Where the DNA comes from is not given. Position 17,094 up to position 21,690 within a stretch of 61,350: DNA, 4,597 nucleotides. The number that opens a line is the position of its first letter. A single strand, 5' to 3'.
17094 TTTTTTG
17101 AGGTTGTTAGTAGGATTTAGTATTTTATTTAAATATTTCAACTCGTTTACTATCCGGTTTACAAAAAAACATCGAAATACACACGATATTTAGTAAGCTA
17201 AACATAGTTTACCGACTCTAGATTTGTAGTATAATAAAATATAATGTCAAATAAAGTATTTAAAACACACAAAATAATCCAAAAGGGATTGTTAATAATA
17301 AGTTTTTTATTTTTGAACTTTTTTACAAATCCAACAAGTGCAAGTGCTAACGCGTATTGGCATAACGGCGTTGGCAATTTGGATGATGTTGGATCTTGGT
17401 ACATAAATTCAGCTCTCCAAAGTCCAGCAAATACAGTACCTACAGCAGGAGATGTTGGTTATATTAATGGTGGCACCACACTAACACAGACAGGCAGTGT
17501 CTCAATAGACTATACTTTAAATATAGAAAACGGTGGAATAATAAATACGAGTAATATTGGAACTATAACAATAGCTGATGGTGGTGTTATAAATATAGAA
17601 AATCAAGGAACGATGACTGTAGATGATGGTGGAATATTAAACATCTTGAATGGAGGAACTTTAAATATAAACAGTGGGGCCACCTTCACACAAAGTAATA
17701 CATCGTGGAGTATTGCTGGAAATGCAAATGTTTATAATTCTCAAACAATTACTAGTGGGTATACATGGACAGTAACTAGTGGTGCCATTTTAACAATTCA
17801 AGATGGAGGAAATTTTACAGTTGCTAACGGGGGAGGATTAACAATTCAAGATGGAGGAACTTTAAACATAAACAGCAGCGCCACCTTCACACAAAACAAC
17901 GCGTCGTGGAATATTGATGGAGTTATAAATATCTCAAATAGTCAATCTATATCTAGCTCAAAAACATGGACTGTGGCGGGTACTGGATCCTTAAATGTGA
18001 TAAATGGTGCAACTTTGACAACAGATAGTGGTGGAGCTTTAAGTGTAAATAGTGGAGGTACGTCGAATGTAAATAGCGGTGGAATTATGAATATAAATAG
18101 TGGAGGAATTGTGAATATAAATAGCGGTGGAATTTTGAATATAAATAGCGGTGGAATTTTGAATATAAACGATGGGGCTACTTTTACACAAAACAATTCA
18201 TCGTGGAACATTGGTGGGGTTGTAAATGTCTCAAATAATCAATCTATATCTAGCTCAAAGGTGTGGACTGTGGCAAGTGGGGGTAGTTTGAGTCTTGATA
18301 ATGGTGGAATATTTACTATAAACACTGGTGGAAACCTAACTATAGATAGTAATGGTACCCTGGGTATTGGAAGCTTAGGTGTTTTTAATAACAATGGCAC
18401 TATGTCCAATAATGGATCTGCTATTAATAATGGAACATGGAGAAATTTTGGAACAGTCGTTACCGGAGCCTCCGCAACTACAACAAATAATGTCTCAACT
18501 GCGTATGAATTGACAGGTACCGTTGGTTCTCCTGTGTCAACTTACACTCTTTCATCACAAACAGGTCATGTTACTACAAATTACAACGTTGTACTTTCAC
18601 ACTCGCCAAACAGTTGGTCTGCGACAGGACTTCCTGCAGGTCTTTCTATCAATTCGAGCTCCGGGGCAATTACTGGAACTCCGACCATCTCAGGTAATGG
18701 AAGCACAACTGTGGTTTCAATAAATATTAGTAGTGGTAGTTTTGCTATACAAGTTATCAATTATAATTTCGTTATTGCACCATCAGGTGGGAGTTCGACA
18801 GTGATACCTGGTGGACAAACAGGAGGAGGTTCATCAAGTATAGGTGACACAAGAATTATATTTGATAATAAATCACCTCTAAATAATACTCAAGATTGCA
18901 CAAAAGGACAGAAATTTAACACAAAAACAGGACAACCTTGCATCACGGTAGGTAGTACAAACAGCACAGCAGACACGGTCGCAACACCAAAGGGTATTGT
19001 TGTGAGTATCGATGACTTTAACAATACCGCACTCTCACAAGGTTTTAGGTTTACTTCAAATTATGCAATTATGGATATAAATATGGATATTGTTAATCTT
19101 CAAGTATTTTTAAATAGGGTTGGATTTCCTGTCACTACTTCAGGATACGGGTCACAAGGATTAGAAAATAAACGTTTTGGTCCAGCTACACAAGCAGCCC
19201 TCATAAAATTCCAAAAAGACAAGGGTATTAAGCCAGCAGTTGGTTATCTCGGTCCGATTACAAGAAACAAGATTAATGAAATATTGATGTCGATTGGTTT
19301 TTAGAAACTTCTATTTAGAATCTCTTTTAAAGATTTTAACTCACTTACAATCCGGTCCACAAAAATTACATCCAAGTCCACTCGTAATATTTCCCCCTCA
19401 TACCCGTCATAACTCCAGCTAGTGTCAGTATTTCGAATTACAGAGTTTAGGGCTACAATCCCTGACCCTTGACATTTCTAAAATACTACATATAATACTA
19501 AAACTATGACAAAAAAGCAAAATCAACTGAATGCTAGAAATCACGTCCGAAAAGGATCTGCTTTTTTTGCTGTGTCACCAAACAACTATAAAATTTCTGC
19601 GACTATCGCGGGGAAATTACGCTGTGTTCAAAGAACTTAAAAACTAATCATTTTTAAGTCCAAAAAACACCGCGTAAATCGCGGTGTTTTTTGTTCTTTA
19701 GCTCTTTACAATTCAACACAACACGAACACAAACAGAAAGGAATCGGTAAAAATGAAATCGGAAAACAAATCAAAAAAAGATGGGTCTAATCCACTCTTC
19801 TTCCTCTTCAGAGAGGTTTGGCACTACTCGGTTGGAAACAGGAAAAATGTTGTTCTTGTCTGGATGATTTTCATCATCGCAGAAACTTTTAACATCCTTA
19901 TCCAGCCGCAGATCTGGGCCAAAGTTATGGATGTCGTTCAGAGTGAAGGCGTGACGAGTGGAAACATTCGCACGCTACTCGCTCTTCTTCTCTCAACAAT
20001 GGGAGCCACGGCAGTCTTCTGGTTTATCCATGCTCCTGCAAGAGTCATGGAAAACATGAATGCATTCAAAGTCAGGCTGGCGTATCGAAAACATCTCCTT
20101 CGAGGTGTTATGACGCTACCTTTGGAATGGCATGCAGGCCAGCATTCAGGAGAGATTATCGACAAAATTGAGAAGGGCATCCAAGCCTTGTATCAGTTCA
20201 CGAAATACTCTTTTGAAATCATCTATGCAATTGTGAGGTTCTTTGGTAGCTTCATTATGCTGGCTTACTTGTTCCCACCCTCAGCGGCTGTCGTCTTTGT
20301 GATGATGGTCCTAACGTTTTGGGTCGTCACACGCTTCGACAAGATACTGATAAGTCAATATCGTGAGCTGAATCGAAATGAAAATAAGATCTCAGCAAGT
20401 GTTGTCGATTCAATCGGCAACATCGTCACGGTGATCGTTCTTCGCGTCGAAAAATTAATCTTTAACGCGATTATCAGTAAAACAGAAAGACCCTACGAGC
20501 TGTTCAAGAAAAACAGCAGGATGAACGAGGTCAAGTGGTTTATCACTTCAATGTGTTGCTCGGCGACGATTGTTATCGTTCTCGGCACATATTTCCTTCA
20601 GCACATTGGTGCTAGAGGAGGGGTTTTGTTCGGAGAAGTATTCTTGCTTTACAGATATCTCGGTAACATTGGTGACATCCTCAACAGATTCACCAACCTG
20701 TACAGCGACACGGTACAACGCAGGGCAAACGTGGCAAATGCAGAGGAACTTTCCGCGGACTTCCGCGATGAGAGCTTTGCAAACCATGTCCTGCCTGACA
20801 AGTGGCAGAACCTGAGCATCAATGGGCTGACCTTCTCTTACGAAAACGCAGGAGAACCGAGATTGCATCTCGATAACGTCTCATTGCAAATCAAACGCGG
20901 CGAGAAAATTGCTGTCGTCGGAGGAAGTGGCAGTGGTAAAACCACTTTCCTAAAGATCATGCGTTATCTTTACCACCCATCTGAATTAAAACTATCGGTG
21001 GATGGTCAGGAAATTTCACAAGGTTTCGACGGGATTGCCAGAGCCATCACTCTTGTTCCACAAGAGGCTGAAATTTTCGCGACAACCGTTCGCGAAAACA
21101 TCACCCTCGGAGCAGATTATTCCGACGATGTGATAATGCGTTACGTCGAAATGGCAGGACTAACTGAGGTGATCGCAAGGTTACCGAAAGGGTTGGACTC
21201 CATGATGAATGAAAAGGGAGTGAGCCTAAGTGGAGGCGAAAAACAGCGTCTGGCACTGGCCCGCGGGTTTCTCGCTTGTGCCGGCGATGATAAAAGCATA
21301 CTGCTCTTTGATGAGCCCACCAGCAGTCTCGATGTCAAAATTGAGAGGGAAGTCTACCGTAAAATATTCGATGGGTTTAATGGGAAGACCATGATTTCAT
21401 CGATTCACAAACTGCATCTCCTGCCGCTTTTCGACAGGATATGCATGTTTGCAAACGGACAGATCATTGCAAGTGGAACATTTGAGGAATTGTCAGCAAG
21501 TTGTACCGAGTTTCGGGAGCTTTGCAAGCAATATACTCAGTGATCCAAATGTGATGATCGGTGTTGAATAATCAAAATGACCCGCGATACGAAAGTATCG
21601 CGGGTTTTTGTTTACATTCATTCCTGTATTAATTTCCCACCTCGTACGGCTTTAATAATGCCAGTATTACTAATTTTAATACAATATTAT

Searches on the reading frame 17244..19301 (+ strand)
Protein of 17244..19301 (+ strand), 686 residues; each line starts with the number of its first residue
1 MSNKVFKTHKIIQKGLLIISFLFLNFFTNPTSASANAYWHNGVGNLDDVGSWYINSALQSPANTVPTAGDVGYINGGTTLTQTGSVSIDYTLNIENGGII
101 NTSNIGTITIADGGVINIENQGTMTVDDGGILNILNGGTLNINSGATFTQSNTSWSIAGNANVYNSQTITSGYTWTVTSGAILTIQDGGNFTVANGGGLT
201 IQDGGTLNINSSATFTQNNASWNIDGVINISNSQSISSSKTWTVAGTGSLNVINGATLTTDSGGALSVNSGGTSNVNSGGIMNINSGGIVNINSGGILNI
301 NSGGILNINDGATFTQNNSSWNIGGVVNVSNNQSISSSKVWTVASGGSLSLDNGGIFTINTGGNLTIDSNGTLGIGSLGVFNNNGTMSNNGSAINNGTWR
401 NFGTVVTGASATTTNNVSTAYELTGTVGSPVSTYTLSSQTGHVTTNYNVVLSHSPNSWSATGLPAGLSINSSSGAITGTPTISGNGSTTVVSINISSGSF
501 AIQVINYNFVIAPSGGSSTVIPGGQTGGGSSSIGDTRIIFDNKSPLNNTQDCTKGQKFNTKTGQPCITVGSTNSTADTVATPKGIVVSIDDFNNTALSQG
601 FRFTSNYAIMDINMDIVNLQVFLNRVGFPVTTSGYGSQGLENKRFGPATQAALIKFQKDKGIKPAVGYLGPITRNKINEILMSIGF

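Call 14: search_protein_families(library=pfam, proteins=[window:17244-19301:+])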
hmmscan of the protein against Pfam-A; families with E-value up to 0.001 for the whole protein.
window:17244-19301:+ (686 aa): 1 family
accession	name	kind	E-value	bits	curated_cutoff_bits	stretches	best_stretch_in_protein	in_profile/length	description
PF01471.23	PG_binding_1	-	1.8e-06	28.5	23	1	615-676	4-56/57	Putative peptidoglycan binding domain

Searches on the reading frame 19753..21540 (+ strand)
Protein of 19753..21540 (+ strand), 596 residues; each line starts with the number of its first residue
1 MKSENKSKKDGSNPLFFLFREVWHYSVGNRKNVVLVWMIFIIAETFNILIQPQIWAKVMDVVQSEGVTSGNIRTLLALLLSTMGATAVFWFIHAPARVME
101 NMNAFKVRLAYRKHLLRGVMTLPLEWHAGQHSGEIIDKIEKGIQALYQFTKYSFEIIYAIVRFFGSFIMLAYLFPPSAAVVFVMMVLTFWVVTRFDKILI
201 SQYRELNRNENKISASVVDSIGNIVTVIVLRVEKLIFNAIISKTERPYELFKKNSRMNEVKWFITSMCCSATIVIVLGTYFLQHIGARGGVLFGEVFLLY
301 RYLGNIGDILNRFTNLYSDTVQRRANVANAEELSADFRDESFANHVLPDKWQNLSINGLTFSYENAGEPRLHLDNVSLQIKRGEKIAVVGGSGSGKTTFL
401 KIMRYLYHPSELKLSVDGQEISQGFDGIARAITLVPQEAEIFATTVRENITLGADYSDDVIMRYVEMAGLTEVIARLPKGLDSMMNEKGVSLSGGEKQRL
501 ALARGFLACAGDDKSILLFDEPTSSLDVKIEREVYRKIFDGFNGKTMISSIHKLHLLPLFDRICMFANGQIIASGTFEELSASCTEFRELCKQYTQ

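Call 14: search_protein_families(library=pfam, proteins=[window:19753-21540:+])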
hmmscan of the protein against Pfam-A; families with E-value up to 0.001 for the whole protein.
window:19753-21540:+ (596 aa): 3 families
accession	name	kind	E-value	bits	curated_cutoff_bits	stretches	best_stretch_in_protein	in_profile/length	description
PF00005.33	ABC_tran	-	5.7e-24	85.7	25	1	373-524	1-137/137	ABC transporter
PF00664.28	ABC_membrane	-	4.5e-16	59.8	28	1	35-295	2-259/274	ABC transporter transmembrane region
PF13304.12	AAA_21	-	6.8e-07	30.1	27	0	387-407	3-23/304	AAA domain, putative AbiEii toxin, Type IV TA system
